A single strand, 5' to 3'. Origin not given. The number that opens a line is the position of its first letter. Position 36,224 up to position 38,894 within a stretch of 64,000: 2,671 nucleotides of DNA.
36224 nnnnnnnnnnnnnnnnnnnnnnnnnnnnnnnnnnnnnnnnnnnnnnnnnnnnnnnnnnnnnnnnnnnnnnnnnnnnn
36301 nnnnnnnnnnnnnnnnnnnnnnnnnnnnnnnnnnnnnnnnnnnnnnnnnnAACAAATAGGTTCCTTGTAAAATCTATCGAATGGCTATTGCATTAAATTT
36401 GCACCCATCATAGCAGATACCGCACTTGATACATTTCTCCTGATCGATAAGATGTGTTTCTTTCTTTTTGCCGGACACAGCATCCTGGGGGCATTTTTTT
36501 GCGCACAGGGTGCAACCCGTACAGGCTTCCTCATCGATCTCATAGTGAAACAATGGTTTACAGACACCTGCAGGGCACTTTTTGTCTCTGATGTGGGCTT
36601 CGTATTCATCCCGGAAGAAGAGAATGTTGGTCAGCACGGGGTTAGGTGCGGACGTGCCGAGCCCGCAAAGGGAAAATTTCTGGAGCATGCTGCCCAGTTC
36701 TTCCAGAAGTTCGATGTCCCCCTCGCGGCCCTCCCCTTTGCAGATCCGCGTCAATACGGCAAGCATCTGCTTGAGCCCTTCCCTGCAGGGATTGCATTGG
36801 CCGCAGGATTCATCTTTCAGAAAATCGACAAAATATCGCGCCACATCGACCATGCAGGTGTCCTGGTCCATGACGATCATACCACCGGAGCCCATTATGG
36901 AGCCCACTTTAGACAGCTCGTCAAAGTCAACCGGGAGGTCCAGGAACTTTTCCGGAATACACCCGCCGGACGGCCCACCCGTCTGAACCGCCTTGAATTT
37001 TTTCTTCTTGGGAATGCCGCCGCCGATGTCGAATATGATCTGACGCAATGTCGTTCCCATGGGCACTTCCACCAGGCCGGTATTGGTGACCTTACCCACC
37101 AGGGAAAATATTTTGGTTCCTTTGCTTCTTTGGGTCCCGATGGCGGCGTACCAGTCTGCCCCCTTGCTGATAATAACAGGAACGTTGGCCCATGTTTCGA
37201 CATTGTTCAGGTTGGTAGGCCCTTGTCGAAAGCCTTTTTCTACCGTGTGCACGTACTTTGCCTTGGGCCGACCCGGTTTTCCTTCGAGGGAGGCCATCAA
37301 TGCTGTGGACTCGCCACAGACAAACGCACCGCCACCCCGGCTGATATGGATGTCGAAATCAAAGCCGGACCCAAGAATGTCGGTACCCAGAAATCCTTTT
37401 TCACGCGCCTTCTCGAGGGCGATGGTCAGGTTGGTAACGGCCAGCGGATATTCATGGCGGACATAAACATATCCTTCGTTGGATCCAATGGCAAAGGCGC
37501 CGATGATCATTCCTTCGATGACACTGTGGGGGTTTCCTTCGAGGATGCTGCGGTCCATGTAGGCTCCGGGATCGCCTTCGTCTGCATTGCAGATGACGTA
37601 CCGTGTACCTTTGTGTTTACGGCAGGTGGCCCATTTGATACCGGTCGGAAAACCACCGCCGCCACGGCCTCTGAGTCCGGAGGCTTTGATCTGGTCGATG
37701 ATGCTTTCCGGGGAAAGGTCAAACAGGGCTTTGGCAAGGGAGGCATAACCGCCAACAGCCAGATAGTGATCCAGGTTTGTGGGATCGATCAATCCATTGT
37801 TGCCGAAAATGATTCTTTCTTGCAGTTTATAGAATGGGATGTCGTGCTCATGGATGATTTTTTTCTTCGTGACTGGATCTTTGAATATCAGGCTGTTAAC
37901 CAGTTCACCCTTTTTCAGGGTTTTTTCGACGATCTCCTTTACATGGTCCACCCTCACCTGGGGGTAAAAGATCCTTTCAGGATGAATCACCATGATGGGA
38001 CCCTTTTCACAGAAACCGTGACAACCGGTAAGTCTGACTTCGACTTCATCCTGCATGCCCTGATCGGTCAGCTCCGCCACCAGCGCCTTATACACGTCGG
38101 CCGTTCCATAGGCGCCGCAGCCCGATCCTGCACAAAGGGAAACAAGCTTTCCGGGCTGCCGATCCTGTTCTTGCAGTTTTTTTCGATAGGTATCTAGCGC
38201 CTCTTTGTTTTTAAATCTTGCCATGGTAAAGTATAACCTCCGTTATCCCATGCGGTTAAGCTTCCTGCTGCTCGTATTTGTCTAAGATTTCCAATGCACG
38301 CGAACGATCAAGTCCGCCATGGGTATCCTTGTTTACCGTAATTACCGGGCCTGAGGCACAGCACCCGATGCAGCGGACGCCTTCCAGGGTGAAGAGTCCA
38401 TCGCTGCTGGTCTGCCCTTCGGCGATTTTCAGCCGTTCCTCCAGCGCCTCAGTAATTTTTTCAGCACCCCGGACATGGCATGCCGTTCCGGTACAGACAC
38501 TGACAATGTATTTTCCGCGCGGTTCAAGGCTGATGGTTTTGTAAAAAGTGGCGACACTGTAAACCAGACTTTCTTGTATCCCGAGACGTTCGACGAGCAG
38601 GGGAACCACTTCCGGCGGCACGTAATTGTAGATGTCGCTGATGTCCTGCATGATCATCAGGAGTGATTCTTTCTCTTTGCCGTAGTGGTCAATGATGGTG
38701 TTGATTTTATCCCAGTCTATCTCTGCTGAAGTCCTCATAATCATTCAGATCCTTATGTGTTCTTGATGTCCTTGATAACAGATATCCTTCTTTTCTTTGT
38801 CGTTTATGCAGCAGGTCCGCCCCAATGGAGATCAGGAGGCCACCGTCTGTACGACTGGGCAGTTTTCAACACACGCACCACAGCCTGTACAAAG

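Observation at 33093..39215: HdrA split into two genes with a NuoE/NuoF/NuoG-N-terminus cassette between the halves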

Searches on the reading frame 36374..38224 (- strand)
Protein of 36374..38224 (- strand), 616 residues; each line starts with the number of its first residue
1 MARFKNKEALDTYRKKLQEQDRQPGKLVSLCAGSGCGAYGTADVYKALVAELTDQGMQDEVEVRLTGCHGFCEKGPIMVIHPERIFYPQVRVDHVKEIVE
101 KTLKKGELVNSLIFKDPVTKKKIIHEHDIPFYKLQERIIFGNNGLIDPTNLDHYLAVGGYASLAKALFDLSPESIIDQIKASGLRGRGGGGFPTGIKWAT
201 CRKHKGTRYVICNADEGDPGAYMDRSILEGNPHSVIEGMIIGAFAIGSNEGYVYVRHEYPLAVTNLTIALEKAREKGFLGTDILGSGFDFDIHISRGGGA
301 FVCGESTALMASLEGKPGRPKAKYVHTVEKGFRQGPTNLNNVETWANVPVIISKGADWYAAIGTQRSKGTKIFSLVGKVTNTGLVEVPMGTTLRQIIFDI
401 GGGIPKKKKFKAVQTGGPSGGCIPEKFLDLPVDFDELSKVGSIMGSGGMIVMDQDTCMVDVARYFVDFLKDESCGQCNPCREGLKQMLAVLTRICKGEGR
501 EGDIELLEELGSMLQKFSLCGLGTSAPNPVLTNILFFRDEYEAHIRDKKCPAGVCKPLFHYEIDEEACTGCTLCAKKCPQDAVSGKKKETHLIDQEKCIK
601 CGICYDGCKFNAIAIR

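Call 8: search_protein_families(library=pfam, proteins=[window:36374-38224:-], max_evalue=0.01)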
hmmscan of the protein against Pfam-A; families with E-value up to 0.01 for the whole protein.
window:36374-38224:- (616 aa): 11 families
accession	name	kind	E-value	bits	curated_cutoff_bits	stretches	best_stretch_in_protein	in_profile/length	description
PF01512.22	Complex1_51K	-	3.7e-43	147.4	31.2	1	179-349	1-149/150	Nuo51 FMN-binding domain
PF10589.14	NADH_4Fe-4S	-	2.1e-30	104.9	23.5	1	460-544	1-85/85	NADH-ubiquinone oxidoreductase-F iron-sulfur binding region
PF00037.32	Fer4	-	4.5e-11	42.5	21.1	2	561-583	1-23/24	4Fe-4S binding domain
PF12797.12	Fer4_2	-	4.6e-09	36.1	24.5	2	560-579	2-21/22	4Fe-4S binding domain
PF14697.11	Fer4_21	-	3.4e-08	33.9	35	1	562-613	2-57/59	4Fe-4S dicluster domain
PF13187.11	Fer4_9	-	3.1e-07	30.8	27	1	567-613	1-52/52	4Fe-4S dicluster domain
PF13237.11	Fer4_10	-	4.4e-07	30.2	25.5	1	561-608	2-52/53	4Fe-4S dicluster domain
PF10531.15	SLBB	-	3.3e-06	27.3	27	1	373-421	2-53/55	SLBB domain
PF12837.12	Fer4_6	-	5.2e-06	26.6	25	2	593-613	4-24/24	4Fe-4S binding domain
PF12838.12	Fer4_7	-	1.5e-05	25.8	27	1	568-612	2-52/52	4Fe-4S dicluster domain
PF01257.25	2Fe-2S_thioredx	-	2e-05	24.9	24.8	1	26-101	65-143/145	Thioredoxin-like [2Fe-2S] ferredoxin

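Call 21: search_protein_families(library=ncbifam, proteins=[window:36374-38224:-], max_evalue=0.00001)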
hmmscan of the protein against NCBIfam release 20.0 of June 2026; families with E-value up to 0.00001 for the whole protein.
window:36374-38224:- (616 aa): 26 families (the best 25 are shown)
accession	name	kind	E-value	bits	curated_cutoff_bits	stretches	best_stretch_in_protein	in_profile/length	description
TIGR01959.1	nuoF_fam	equivalog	2.1e-140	467.8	558.65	1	148-545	11-410/410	NADH-quinone oxidoreductase subunit NuoF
NF008436.0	PRK11278.1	equivalog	1.2e-113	380.4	749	1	147-549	23-430/448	NADH-quinone oxidoreductase subunit NuoF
NF010120.0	PRK13596.1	equivalog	3.3e-110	368.6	389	1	149-549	18-421/433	NADH-quinone oxidoreductase subunit NuoF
NF041612.1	fdxn_Clost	equivalog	2.7e-16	60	150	1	36-113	24-101/102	2Fe-2S ferredoxin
TIGR01945.1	rnfC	subfamily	9.2e-13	47.5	245.95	1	167-272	116-220/435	RnfABCDGE type electron transport complex subunit C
TIGR01944.1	rnfB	subfamily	5.3e-12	45.7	68.7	1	563-615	110-162/190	RnfABCDGE type electron transport complex subunit B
TIGR04481.1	PR_assoc_PrdC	equivalog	2.5e-10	39.7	490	1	172-272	73-170/425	proline reductase-associated electron transfer protein PrdC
NF005415.0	PRK06991.1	equivalog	3.9e-10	39.8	281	1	553-615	72-134/284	electron transport complex subunit RsxB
NF003454.1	PRK05035.1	equivalog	7.5e-10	37.9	345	1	169-274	120-223/556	electron transport complex subunit RsxC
NF041613.1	fdxn_Azotob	equivalog_domain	1.8e-09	37.8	195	1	34-110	22-98/107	2Fe-2S ferredoxin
NF040864.1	HgcB_ferredoxin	equivalog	2e-09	37.2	99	1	562-615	10-63/93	mercury methylation ferredoxin HgcB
NF005505.0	PRK07118.1-4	equivalog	2.2e-09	37.2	378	1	525-616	182-265/265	Fe-S cluster domain-containing protein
NF058577.1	FdxA_fam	equivalog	2.7e-09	37.1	65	1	561-612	3-52/52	4Fe-4S ferredoxin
NF041836.1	rnfB_Methano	equivalog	3.9e-09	36.4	445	1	536-616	190-265/265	Rnf electron transport complex subunit RnfB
NF045874.1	Vhu_polyferre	exception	1e-08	34.4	600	1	566-615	128-176/381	F420-non-reducing hydrogenase associated-polyferredoxin VhuB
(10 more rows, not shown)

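Call 53: search_solved_structures(query=window:36374-38224:-, max_evalue=1e-30)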
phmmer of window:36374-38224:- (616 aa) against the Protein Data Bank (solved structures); distinct sequences matched with E-value up to 1e-30: 63 (the best 60 are shown).
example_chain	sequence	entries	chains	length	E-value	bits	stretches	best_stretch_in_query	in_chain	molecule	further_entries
9mqx_B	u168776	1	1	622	8.3e-235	784.3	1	4-614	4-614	NADH:ubiquinone oxidoreductase, NADH-binding (51 kD) subunit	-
7t2r_B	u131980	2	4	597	9.8e-234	780.7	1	28-613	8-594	NiFe hydrogenase subunit B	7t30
7q4v_B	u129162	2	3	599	5.2e-229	765.1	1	28-613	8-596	Iron hydrogenase HydB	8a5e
8a6t_B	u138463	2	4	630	4.1e-228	762.2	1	1-613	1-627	Electron bifurcating hydrogenase subunit HydB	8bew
9n5u_B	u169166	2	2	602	2e-207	693.9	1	34-615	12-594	NfnB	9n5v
8oh5_B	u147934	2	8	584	2.5e-205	686.9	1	35-615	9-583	NAD-reducing hydrogenase subunit HoxF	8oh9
9bov_B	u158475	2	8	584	6.5e-201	672.3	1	36-615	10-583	NADH dehydrogenase (Quinone)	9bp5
7q4w_B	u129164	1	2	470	5.1e-200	669.4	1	150-613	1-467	Iron hydrogenase HydB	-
7p5h_B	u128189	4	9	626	3.8e-190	636.8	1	4-614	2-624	Fe-hydrogenase, subunit beta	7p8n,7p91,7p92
2fug_1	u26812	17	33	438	1.5e-110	373.8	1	136-549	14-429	NADH-quinone oxidoreductase chain 1 | NADH-QUINONE OXIDOREDUCTASE SUBUNIT 1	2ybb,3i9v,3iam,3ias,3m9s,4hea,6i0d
6hl2_B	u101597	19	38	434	6e-110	371.8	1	150-546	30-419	NADH-quinone oxidoreductase subunit F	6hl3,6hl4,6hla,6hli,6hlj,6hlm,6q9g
7q5y_C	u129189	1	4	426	8.2e-110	371.4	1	150-545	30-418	NADH-quinone oxidoreductase subunit F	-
6vw7_B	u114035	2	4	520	1.4e-109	370.7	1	127-541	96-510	NAD-dependent formate dehydrogenase beta subunit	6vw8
6r7p_B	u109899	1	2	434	1.5e-109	370.5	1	150-546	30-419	NADH-quinone oxidoreductase subunit F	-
6q9c_B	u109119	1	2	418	1.8e-109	370.2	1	150-544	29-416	NADH-quinone oxidoreductase subunit F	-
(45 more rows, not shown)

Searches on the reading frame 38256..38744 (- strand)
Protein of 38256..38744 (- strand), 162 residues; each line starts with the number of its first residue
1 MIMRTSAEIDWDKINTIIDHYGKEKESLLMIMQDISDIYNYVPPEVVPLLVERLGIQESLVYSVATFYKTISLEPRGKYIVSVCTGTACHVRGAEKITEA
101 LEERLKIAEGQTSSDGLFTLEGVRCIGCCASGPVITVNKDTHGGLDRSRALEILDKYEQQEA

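Call 8: search_protein_families(library=pfam, proteins=[window:38256-38744:-], max_evalue=0.01)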
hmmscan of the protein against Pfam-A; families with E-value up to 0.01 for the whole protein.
window:38256-38744:- (162 aa): 1 family
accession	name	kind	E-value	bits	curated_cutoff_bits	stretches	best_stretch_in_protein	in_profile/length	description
PF01257.25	2Fe-2S_thioredx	-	4.7e-47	159.9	24.8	1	14-157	1-144/145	Thioredoxin-like [2Fe-2S] ferredoxin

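Call 21: search_protein_families(library=ncbifam, proteins=[window:38256-38744:-], max_evalue=0.00001)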
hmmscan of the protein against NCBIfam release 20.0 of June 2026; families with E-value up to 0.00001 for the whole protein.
window:38256-38744:- (162 aa): 9 families
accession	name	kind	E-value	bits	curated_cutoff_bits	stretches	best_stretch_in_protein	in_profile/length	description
NF005722.0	PRK07539.1-2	equivalog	6.8e-41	140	141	1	12-157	11-156/157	NADH-quinone oxidoreductase subunit NuoE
NF005747.0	PRK07571.1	equivalog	8.9e-35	119.9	224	1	6-160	17-171/173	bidirectional hydrogenase complex protein HoxE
TIGR01958.1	nuoE_fam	subfamily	1e-34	119.8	142.4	1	14-158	2-148/148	NADH-quinone oxidoreductase subunit NuoE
NF005721.0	PRK07539.1-1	equivalog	1.2e-31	110.1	308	1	13-159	33-179/292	NADH-quinone oxidoreductase subunit NuoE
NF004638.0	PRK05988.1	equivalog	4.3e-31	107.9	198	1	3-157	3-157/159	formate dehydrogenase subunit gamma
NF005725.0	PRK07539.1-5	equivalog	2.2e-30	105.6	220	1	12-159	23-173/174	NADH-quinone oxidoreductase subunit NuoE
NF005723.0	PRK07539.1-3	equivalog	6.6e-24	84.6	226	1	14-141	10-139/158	NADH-quinone oxidoreductase subunit NuoE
NF005724.0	PRK07539.1-4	equivalog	1.8e-22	80.4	280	1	28-159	42-174/240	NADH-quinone oxidoreductase subunit NuoE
NF009040.0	PRK12373.1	equivalog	7.2e-18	65.5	514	1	54-159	65-171/400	NADH-quinone oxidoreductase subunit E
